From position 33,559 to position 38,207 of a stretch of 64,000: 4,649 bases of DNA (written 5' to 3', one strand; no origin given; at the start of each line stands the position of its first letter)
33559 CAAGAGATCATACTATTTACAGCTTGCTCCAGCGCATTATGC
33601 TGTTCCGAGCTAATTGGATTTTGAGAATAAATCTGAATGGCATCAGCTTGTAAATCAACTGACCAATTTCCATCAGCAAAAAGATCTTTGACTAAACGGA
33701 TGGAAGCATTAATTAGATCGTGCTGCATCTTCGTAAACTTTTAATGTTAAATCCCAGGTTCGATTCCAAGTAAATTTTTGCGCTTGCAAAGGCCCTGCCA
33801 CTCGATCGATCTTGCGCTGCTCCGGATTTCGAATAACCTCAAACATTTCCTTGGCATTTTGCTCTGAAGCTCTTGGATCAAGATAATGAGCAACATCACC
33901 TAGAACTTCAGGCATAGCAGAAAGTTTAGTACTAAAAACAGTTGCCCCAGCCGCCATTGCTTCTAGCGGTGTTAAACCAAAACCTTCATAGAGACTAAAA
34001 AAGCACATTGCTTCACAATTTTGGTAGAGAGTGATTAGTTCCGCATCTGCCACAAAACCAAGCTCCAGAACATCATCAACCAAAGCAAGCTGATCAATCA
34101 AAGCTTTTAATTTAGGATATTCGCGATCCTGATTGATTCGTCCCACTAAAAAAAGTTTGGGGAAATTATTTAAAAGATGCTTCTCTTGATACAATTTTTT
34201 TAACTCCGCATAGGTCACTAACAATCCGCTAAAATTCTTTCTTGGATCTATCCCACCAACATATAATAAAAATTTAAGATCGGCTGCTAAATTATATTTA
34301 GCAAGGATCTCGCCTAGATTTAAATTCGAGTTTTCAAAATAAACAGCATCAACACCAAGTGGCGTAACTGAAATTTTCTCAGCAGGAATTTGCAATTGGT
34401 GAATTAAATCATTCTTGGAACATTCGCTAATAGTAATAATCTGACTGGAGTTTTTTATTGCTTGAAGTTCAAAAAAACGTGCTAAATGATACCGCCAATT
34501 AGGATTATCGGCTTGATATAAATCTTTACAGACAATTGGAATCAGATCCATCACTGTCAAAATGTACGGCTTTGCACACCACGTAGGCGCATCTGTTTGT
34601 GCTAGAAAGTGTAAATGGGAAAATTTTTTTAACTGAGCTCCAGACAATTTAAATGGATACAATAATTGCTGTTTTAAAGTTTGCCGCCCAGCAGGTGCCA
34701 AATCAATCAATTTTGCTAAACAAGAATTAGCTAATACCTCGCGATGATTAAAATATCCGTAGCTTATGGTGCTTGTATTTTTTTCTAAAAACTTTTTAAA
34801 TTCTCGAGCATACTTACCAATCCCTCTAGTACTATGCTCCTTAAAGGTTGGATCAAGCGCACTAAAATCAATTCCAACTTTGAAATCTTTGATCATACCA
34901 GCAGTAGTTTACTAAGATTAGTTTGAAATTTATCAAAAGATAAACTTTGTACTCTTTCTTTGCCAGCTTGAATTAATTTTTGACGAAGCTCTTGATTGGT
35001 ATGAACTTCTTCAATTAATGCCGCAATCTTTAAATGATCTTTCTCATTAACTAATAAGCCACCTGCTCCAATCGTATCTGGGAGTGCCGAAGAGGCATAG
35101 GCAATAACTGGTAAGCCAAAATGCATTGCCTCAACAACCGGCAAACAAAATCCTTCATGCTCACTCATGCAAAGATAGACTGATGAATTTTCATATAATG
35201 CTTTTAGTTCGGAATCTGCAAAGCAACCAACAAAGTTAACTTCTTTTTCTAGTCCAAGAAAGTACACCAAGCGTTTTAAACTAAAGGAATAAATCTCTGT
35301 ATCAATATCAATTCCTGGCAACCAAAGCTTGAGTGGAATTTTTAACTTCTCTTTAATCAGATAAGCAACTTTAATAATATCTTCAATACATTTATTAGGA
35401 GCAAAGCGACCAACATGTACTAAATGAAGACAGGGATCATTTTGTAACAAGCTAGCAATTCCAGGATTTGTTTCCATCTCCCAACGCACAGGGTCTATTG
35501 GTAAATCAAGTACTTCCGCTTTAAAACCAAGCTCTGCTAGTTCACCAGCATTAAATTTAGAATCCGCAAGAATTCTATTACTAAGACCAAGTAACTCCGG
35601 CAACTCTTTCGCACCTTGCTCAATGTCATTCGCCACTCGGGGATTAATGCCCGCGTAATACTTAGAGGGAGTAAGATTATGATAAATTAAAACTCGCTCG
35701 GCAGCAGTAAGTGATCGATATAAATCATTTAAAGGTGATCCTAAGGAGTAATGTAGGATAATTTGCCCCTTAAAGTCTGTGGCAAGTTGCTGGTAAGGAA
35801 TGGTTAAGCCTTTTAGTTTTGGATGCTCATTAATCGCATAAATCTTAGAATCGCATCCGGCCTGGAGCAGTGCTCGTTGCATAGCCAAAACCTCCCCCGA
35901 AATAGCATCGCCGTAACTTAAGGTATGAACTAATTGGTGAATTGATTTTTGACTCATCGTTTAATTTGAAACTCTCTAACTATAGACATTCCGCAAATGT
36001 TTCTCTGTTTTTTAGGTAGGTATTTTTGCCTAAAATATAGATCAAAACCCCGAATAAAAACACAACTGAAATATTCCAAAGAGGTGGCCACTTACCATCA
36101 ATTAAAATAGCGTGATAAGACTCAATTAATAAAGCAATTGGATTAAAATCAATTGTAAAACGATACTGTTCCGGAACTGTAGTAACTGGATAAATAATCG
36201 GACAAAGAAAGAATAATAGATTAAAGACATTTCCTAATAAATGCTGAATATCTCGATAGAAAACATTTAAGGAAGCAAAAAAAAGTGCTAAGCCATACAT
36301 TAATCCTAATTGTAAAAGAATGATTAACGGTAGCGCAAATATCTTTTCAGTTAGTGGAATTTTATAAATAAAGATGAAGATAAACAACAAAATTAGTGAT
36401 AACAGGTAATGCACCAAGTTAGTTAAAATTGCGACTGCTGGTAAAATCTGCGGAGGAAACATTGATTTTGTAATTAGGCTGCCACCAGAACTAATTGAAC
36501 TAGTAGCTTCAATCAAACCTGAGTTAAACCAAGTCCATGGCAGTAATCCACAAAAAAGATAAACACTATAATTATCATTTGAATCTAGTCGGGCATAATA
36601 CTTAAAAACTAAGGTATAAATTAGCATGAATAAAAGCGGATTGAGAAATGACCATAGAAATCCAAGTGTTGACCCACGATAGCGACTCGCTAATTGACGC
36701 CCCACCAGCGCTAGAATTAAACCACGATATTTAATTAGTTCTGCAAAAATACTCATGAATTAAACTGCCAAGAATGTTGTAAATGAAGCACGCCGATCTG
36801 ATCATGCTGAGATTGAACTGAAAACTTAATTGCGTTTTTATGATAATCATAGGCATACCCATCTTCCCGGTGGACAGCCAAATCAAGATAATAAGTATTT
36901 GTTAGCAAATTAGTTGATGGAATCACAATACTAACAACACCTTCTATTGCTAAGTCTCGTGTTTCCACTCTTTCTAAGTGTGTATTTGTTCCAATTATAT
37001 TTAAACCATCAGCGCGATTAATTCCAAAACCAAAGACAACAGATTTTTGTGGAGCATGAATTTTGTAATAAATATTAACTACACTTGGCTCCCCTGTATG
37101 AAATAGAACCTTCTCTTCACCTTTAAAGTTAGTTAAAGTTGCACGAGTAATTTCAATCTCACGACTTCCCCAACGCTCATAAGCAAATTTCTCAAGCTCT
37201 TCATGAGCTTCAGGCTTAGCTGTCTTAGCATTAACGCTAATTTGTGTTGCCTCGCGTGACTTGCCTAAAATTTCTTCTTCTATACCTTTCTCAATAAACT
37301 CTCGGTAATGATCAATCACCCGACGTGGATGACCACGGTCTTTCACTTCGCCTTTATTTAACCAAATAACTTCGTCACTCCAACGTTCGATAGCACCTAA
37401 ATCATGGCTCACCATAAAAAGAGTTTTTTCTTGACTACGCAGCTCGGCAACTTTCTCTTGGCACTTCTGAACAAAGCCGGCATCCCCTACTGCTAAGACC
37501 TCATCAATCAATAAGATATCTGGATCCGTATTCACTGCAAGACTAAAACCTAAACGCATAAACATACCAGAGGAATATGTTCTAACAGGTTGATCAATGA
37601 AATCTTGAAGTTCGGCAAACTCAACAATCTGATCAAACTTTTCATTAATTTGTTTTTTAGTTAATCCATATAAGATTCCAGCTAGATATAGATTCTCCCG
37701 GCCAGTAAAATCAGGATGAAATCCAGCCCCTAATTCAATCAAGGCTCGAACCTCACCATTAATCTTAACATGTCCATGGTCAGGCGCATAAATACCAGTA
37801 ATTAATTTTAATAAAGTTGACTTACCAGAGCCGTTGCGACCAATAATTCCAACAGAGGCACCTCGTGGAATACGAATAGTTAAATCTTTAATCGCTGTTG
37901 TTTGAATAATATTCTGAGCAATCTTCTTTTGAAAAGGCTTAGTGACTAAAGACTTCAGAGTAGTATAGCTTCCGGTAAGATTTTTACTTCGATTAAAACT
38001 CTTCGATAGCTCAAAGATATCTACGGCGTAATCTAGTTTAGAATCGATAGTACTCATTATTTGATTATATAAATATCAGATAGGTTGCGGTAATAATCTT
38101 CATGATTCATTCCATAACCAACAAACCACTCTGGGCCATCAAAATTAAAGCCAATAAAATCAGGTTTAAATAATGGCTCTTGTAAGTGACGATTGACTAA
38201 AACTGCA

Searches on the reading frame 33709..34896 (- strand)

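Call 71: search_protein_families(library=pfam, proteins=[window:33709-34896:-], max_evalue=0.0001)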
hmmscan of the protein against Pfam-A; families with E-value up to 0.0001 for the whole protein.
window:33709-34896:- (395 aa): 3 families
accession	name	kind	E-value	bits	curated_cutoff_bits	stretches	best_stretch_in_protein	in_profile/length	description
PF00534.26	Glycos_transf_1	-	2e-23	83.2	26.4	1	198-362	6-163/172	Glycosyl transferases group 1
PF13692.12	Glyco_trans_1_4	-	3.3e-16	60.3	27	1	210-356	4-141/142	Glycosyl transferases group 1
PF13439.12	Glyco_transf_4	-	7.7e-07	29.7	28.5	1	109-183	97-167/170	Glycosyltransferase Family 4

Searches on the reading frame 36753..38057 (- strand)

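Call 71: search_protein_families(library=pfam, proteins=[window:36753-38057:-], max_evalue=0.0001)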
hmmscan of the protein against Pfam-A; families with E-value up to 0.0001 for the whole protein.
window:36753-38057:- (434 aa): 2 families
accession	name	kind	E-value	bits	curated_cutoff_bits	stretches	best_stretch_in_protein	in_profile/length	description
PF14524.12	Wzt_C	-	6.6e-26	91.5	30.4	1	294-424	3-141/143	Wzt C-terminal domain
PF00005.33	ABC_tran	-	5.5e-21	76.1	25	1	57-187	2-135/137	ABC transporter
